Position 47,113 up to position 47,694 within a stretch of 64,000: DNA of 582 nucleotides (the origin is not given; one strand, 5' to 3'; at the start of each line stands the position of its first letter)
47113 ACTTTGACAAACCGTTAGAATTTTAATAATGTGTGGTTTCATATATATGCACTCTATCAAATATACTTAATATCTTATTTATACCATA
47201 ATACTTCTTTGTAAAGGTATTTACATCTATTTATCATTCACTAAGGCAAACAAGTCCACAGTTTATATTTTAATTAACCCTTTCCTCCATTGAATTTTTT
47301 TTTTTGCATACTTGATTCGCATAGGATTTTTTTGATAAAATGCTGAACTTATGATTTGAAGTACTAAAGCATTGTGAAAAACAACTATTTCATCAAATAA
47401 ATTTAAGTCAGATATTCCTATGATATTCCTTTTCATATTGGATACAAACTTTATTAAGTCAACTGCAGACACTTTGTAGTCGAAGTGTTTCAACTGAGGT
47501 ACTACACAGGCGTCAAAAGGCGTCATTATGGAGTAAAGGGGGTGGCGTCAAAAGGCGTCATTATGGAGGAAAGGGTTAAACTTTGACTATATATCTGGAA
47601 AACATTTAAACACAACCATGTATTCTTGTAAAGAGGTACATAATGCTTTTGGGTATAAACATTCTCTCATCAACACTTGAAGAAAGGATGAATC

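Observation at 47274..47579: piggyBac-type MITE with intact TTAA target-site duplications, plus a second copy at 28085-28342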

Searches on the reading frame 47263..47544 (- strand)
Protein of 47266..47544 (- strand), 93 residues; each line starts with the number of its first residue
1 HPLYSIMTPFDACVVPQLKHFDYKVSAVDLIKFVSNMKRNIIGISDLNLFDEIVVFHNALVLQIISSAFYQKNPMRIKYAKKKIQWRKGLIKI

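Call 35: find_homologous_proteins(query=window:47266-47544:-, max_evalue=1)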
Query seq(93 aa) (93 aa): 5 proteins with E <= 1 among 5 candidates.
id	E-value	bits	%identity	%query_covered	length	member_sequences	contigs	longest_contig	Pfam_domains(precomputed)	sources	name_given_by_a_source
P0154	1.0e-42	162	93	89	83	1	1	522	-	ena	-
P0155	2.3e-27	113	83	74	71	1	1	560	-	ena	-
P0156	1.2e-20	91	79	61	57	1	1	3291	-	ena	-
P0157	1.1e-19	88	90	52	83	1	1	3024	-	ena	-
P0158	3.3e-16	77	75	60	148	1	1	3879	-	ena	-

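Call 36: find_encoding_contigs(protein=P0154, flank=5000, max_places=10)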
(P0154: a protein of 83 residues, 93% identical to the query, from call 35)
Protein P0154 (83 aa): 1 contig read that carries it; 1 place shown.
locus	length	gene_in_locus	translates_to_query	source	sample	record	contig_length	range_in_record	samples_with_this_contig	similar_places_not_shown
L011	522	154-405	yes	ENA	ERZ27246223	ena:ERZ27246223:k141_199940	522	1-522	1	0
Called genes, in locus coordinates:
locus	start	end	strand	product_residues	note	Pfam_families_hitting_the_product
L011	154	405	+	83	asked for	-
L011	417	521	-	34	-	?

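Call 37: find_encoding_contigs(protein=P0156, flank=5000, max_places=10)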
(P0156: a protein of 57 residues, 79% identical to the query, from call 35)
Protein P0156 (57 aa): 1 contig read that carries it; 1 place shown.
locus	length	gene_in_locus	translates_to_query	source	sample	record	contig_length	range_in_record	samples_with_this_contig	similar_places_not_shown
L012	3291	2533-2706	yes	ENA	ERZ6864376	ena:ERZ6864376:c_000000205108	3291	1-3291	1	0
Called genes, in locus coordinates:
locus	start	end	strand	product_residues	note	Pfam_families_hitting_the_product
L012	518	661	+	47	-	-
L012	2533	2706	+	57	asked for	-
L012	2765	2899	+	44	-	-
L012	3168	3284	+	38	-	-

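Call 38: find_encoding_contigs(protein=P0157, flank=5000, max_places=10)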
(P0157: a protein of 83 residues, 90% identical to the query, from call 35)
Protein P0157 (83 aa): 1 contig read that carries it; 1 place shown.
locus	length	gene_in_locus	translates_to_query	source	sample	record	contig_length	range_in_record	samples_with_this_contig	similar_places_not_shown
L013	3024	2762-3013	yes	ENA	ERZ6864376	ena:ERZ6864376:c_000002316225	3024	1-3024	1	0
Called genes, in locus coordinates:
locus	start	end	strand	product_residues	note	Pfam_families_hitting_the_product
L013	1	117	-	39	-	?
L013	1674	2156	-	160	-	PF00059:Lectin_C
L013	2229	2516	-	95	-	-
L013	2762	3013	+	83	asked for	-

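Call 39: find_encoding_contigs(protein=P0158, flank=5000, max_places=10)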
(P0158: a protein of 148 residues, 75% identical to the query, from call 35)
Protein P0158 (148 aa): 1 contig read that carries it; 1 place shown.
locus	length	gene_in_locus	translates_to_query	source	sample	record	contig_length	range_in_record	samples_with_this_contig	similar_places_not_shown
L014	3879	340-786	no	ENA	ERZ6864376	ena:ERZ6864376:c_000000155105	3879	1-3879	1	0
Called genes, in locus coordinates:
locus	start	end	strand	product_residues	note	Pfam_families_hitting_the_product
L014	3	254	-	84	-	?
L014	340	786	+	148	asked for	-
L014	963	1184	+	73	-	-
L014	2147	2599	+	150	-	-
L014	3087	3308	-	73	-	-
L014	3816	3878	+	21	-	?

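Call 77: find_encoding_contigs(protein=P0155, flank=5000, max_places=10)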
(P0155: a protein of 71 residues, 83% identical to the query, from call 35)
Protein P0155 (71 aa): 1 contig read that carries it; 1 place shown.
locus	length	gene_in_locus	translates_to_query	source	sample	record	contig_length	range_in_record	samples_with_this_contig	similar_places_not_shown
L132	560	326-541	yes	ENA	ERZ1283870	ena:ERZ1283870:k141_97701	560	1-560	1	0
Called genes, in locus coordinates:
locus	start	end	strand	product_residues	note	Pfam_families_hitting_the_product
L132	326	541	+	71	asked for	-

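Call 78: find_encoding_contigs(protein=window:47263-47526:-, flank=3000, max_places=10)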
Protein window:47263-47526:- (87 aa): no gene with exactly this product is on record in the collection.

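Call 80: search_protein_families(library=pfam, proteins=[window:47263-47526:-], max_evalue=0.01)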
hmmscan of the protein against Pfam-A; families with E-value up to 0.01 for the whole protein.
window:47263-47526:- (87 aa): 0 families
